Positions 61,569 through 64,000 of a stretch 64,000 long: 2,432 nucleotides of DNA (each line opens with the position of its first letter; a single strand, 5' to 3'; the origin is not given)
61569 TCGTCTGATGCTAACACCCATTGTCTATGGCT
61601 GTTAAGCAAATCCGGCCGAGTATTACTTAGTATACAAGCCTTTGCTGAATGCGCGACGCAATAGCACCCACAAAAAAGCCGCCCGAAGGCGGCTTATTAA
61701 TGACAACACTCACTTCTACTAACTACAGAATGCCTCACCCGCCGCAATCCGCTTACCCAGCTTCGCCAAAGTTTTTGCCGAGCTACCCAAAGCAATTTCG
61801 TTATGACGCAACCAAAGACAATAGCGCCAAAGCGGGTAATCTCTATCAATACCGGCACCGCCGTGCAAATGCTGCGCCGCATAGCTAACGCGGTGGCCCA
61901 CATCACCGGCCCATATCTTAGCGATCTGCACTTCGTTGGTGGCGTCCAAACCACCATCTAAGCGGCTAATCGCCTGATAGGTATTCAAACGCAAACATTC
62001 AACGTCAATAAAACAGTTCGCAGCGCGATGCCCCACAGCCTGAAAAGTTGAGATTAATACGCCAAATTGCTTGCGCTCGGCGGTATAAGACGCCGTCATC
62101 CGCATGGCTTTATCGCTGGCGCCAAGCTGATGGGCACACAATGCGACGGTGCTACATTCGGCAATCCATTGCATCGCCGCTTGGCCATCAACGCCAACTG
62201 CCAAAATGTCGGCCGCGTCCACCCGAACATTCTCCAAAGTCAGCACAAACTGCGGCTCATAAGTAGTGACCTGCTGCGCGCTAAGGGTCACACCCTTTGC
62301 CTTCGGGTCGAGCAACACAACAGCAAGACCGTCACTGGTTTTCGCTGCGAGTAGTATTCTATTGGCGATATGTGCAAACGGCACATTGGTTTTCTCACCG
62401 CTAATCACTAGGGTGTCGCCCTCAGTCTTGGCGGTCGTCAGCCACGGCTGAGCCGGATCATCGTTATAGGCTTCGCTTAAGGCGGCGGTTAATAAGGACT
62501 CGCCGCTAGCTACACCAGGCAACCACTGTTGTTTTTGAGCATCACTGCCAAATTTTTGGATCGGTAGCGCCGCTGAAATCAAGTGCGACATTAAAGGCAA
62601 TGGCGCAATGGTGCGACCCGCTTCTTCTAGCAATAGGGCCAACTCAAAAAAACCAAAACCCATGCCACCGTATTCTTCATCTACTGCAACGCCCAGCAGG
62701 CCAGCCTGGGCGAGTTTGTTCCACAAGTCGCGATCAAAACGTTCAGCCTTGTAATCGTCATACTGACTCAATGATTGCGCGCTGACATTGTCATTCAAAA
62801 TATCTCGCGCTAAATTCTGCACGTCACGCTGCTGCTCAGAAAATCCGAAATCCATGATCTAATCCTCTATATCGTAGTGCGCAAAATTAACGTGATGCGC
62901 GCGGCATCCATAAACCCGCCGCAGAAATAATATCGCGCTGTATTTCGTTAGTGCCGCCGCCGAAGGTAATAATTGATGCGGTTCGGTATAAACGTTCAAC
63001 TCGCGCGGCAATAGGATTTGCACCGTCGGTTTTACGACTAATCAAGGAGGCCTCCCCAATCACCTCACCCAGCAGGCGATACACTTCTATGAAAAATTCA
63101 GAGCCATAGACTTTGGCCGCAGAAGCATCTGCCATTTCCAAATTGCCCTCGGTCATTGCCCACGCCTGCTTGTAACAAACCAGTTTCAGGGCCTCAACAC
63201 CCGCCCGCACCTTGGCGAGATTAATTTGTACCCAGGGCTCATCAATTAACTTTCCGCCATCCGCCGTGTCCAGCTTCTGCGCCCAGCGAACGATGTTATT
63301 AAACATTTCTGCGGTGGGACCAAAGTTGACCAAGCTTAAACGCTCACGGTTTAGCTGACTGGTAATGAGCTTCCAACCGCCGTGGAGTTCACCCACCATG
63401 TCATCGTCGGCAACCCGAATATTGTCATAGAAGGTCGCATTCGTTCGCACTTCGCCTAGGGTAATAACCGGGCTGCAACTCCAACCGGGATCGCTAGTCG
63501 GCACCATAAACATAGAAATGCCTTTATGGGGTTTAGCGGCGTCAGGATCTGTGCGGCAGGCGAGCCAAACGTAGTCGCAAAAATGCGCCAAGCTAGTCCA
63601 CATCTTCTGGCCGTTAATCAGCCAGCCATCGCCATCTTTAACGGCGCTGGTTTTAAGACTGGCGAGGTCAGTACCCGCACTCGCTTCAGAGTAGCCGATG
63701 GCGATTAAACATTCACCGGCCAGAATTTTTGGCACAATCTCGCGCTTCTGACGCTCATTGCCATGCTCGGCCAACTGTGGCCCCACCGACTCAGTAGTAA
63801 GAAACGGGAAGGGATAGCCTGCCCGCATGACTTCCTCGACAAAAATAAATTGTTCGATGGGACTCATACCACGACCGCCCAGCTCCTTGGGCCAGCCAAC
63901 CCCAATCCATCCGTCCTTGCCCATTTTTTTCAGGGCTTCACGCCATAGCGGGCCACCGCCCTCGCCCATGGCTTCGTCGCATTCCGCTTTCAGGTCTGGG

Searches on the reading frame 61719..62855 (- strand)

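Call 29: search_protein_families(library=ncbifam, max_evalue=1e-15, proteins=[window:61719-62855:-])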
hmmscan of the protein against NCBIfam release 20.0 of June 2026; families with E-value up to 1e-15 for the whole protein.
window:61719-62855:- (378 aa): 12 families
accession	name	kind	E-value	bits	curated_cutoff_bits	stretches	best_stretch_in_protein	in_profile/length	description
NF053553.1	prodigi_MBC_PigA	equivalog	1.7e-42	145.9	500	1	1-347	1-356/381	prodigiosin MBC biosynthesis dehydrogenase PigA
TIGR03203.1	pimD_small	equivalog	2.4e-42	145.4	652.7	1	2-365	1-371/378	pimeloyl-CoA dehydrogenase small subunit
NF042972.1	AcrlCoAredClosAcrC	equivalog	9.5e-42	143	640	1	1-359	1-365/378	acryloyl-CoA reductase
NF045652.1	ProlPCPDhRedW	equivalog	4.9e-38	130.9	650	1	30-336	20-340/376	L-prolyl-[peptidyl-carrier protein] dehydrogenase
NF045552.1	GlutCoADH_Des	equivalog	1.3e-34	120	470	1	1-346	1-355/387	glutaryl-CoA dehydrogenase Acd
NF058590.1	AcCoDHFadEBacil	equivalog_domain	1.3e-28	99.8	600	1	5-305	21-326/586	acyl-CoA dehydrogenase FadE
NF008997.0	PRK12341.1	equivalog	2.9e-28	99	537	1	1-358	1-364/382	acyl-CoA dehydrogenase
NF042439.1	SulpropCoADesulf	equivalog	2.4e-27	95.7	600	1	16-358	4-358/379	3-sulfinopropanoyl-CoA desulfinase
TIGR03207.1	cyc_hxne_CoA_dh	equivalog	6.3e-27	94.3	575.35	1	33-340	26-342/372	cyclohexanecarboxyl-CoA dehydrogenase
NF050027.1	acylCoADhIpdE2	equivalog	2.8e-22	79.6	450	0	219-366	164-306/311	acyl-CoA dehydrogenase IpdE2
NF043006.1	CyhCrbnylCoADH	equivalog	7.6e-22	77.8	650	1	37-345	33-350/380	cyclohexane-1-carbonyl-CoA dehydrogenase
NF002885.1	PRK03354.1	equivalog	1e-18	67.5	540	1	1-369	1-372/378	crotonobetainyl-CoA dehydrogenase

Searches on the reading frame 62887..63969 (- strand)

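Call 29: search_protein_families(library=ncbifam, max_evalue=1e-15, proteins=[window:62887-63969:-])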
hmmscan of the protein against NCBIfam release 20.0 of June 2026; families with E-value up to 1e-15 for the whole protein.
window:62887-63969:- (360 aa): 11 families
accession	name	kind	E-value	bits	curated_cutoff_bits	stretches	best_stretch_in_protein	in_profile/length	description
TIGR03204.1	pimC_large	equivalog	8.6e-52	176.3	623.85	1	16-353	49-393/395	pimeloyl-CoA dehydrogenase large subunit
NF042972.1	AcrlCoAredClosAcrC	equivalog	8.4e-35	120.1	640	1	10-350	39-374/378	acryloyl-CoA reductase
NF008997.0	PRK12341.1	equivalog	4.3e-34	118.2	537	1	14-344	44-368/382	acyl-CoA dehydrogenase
NF045552.1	GlutCoADH_Des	equivalog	2.6e-32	112.5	470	1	10-358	40-385/387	glutaryl-CoA dehydrogenase Acd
TIGR03207.1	cyc_hxne_CoA_dh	equivalog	1.2e-29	103.2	575.35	1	9-348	34-367/372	cyclohexanecarboxyl-CoA dehydrogenase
NF042439.1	SulpropCoADesulf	equivalog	2e-25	89.3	600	1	12-351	29-369/379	3-sulfinopropanoyl-CoA desulfinase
NF043006.1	CyhCrbnylCoADH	equivalog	4e-24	85.3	650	1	10-349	38-372/380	cyclohexane-1-carbonyl-CoA dehydrogenase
NF045652.1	ProlPCPDhRedW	equivalog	6e-22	78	650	1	10-349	34-370/376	L-prolyl-[peptidyl-carrier protein] dehydrogenase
NF002885.1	PRK03354.1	equivalog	1e-21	77.4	540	1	12-344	45-365/378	crotonobetainyl-CoA dehydrogenase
NF053553.1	prodigi_MBC_PigA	equivalog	1.6e-20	73.6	500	1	18-349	47-376/381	prodigiosin MBC biosynthesis dehydrogenase PigA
NF058590.1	AcCoDHFadEBacil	equivalog_domain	8.6e-18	64.2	600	1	11-350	57-408/586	acyl-CoA dehydrogenase FadE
